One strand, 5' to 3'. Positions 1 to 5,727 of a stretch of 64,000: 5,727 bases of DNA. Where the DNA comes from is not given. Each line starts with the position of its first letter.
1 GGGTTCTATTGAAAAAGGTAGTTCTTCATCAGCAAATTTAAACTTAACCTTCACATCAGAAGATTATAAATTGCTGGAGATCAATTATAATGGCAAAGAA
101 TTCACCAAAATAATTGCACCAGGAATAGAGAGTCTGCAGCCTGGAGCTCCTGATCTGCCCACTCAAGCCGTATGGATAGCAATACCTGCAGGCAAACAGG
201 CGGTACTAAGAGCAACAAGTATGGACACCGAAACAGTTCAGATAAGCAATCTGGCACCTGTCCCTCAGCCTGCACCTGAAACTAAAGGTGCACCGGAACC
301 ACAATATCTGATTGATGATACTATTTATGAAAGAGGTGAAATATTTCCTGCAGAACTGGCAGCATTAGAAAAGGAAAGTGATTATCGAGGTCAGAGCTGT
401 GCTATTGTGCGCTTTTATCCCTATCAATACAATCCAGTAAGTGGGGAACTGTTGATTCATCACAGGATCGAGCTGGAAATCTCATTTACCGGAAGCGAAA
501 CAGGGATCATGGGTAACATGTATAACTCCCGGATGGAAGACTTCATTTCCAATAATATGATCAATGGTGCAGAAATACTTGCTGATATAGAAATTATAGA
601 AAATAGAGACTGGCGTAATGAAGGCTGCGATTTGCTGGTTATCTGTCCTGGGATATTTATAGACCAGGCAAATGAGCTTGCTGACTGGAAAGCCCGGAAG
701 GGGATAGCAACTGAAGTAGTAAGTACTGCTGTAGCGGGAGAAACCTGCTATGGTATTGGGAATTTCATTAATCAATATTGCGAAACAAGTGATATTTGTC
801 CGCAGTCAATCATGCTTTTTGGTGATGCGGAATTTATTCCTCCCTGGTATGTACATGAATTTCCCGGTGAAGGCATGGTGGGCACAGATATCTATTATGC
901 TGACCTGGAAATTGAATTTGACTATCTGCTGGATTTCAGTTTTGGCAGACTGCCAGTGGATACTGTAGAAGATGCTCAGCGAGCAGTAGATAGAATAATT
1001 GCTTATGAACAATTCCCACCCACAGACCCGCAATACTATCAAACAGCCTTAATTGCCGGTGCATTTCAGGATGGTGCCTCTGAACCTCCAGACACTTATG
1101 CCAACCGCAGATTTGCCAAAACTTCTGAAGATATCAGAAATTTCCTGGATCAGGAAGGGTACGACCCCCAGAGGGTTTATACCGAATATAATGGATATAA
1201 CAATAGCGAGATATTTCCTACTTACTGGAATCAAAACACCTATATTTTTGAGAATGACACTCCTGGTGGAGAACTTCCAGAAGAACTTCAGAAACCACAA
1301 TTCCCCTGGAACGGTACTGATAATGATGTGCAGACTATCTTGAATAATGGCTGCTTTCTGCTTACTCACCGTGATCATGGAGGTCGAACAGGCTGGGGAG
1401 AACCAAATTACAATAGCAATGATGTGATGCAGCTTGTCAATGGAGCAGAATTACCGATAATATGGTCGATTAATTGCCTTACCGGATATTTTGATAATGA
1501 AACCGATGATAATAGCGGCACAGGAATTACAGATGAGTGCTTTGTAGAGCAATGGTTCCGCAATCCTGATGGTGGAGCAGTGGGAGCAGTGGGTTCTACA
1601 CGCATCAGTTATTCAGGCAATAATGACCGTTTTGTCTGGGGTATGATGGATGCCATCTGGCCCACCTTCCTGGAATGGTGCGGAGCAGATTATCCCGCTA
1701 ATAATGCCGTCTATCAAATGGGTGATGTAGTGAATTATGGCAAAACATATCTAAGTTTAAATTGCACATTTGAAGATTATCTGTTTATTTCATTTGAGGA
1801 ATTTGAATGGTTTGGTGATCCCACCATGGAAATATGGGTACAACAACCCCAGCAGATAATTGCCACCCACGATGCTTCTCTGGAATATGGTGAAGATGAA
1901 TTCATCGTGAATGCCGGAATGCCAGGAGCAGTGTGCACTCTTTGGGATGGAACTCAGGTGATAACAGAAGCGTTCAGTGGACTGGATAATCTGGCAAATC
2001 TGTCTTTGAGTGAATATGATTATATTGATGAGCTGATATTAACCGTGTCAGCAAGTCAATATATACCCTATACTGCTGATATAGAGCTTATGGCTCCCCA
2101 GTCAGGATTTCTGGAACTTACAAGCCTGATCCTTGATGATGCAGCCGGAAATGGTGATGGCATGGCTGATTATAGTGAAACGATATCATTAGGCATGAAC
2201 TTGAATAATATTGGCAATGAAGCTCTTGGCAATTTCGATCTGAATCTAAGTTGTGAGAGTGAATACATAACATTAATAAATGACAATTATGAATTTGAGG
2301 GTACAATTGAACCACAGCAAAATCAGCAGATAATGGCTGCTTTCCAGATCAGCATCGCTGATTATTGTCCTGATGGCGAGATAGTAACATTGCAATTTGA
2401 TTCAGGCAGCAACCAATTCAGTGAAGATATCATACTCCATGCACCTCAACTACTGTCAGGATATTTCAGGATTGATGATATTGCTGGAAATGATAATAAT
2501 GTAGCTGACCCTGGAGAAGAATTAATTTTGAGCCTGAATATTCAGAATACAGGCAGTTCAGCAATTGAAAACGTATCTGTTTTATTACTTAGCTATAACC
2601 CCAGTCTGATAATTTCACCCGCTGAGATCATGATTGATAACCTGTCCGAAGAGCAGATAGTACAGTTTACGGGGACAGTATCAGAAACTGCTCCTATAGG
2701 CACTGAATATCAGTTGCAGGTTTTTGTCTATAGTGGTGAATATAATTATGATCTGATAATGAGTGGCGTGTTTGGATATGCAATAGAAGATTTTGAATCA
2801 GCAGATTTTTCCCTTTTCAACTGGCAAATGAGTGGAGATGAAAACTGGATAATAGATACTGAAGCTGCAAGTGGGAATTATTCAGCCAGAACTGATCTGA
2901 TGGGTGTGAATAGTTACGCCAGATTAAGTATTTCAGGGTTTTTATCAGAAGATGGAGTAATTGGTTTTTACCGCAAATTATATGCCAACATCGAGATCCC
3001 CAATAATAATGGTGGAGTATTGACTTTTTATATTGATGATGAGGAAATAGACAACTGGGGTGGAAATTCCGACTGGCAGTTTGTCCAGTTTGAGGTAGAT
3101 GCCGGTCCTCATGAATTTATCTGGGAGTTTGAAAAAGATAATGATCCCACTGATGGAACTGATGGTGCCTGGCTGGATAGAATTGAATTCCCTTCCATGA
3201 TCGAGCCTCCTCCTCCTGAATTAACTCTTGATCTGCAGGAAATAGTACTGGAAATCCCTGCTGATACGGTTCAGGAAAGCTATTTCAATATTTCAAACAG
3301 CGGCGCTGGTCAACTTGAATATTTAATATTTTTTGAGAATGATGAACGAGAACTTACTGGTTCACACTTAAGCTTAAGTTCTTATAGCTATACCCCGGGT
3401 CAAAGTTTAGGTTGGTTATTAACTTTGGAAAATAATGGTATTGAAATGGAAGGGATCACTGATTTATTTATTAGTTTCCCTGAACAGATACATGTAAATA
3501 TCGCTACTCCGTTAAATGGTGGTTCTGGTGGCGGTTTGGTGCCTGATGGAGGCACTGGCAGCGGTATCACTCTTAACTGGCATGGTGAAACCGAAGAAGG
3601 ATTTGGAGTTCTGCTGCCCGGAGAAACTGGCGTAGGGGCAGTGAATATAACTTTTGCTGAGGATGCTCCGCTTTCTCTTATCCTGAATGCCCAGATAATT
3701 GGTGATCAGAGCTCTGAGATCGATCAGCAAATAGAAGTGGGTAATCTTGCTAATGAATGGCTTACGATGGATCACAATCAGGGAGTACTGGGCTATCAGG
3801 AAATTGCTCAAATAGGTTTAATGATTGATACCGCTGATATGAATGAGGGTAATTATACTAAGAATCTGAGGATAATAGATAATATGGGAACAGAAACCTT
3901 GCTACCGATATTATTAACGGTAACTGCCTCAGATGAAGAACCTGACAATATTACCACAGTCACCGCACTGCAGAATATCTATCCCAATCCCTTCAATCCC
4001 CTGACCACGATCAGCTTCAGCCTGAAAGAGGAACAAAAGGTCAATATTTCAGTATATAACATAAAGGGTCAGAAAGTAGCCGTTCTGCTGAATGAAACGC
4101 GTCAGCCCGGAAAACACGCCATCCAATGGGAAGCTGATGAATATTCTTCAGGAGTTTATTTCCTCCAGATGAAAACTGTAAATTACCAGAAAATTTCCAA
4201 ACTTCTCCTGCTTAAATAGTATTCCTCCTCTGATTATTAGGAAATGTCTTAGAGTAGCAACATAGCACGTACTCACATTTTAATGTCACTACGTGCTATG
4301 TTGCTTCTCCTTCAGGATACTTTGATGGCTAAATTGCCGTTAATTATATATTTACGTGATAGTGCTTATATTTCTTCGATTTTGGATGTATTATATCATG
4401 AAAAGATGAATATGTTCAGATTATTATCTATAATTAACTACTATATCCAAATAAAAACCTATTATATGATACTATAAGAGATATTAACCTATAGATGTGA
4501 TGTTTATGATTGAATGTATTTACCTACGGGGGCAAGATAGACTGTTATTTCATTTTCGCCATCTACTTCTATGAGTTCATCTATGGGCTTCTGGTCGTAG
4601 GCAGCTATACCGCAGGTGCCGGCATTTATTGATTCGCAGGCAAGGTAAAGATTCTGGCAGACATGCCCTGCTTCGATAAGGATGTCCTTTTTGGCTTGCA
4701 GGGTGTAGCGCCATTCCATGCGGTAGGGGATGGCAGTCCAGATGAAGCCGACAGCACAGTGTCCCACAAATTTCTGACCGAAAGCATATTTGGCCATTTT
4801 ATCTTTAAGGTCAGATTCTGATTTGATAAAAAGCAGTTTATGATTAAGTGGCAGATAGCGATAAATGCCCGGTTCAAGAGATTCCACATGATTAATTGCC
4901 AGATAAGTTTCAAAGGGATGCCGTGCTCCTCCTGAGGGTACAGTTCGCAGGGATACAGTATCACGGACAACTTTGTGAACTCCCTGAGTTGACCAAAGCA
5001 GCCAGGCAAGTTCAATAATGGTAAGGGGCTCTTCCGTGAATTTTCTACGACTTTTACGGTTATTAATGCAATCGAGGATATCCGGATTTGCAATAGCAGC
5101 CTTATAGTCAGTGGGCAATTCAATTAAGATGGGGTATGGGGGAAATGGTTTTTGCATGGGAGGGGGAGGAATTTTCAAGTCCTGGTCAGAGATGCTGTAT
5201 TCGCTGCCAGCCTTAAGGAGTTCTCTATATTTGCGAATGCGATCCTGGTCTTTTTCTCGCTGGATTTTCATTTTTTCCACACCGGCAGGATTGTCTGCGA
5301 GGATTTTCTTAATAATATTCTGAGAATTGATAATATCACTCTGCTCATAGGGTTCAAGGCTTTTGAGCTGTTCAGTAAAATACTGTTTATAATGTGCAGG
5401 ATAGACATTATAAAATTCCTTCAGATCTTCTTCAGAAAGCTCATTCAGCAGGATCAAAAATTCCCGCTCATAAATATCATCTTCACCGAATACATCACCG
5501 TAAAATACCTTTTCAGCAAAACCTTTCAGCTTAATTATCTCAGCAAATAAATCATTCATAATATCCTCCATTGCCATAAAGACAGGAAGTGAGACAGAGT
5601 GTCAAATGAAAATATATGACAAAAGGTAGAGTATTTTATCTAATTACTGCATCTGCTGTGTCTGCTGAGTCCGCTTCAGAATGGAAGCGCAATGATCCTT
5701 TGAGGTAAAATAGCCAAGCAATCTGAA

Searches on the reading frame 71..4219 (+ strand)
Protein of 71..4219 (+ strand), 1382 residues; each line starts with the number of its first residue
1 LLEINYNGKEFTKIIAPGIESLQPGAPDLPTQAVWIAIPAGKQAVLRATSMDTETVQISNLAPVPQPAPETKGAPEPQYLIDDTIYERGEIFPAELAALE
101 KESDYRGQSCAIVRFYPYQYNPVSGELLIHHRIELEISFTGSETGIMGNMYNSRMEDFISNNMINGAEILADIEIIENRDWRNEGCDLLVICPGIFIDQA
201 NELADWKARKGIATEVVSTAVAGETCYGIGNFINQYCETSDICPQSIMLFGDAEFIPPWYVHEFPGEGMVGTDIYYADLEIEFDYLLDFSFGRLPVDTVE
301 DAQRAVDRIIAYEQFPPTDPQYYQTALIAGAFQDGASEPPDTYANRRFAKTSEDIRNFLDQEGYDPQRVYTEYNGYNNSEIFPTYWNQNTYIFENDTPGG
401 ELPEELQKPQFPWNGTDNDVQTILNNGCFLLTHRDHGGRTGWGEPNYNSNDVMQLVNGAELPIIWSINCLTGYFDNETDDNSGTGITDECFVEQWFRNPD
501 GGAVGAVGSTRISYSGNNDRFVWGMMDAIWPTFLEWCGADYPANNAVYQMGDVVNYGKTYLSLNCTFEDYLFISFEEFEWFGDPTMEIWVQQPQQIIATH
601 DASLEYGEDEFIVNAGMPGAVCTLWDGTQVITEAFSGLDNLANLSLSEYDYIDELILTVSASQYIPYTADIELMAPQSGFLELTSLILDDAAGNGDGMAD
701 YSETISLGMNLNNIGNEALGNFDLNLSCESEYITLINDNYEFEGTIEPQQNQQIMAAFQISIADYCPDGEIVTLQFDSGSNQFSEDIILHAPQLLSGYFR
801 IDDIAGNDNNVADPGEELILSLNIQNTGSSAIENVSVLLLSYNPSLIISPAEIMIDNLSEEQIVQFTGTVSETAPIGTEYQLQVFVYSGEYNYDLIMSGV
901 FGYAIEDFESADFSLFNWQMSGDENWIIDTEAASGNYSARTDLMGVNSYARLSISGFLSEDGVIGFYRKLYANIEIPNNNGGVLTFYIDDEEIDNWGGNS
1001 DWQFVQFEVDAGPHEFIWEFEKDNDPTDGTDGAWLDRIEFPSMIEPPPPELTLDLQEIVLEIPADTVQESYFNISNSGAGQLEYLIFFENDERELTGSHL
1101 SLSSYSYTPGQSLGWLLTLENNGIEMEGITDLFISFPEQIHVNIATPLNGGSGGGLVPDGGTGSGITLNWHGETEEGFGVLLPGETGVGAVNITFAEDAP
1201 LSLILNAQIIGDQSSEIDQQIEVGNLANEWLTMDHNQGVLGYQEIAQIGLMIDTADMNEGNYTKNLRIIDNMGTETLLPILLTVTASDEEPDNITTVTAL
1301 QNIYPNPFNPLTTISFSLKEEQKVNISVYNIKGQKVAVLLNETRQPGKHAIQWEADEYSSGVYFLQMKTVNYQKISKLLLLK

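Call 9: search_protein_families(library=pfam, proteins=[window:71-4219:+])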
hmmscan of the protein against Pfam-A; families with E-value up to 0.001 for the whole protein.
window:71-4219:+ (1382 aa): 4 families
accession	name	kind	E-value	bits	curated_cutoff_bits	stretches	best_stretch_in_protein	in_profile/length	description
PF01364.23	Peptidase_C25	-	8.7e-61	206.7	23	1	189-587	2-373/374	Peptidase family C25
PF08126.16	Propeptide_C25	-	2.6e-19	69.6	22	1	11-142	43-175/205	Propeptide_C25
PF18962.6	Por_Secre_tail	-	4.8e-13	49.6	27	1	1303-1379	1-74/75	Secretion system C-terminal sorting domain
PF03785.20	Peptidase_C25_C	-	0.00081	19.6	25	0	593-672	1-79/79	Peptidase family C25, C terminal ig-like domain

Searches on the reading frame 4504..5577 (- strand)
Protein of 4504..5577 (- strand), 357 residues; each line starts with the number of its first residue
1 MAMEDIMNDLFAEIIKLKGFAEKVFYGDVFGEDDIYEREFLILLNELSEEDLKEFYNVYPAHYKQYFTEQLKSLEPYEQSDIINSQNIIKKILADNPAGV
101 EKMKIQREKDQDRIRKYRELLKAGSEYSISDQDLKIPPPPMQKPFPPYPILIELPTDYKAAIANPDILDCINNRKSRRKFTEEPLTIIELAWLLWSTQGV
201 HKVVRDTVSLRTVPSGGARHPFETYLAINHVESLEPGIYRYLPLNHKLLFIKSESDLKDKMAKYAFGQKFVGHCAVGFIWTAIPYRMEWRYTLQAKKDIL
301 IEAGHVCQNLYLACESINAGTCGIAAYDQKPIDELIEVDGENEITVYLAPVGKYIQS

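Call 9: search_protein_families(library=pfam, proteins=[window:4504-5577:-])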
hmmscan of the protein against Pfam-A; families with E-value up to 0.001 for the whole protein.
window:4504-5577:- (357 aa): 1 family
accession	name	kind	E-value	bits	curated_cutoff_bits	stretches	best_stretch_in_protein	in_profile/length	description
PF00881.29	Nitroreductase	-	6.2e-20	72.5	23.5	1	171-353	1-167/167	Nitroreductase family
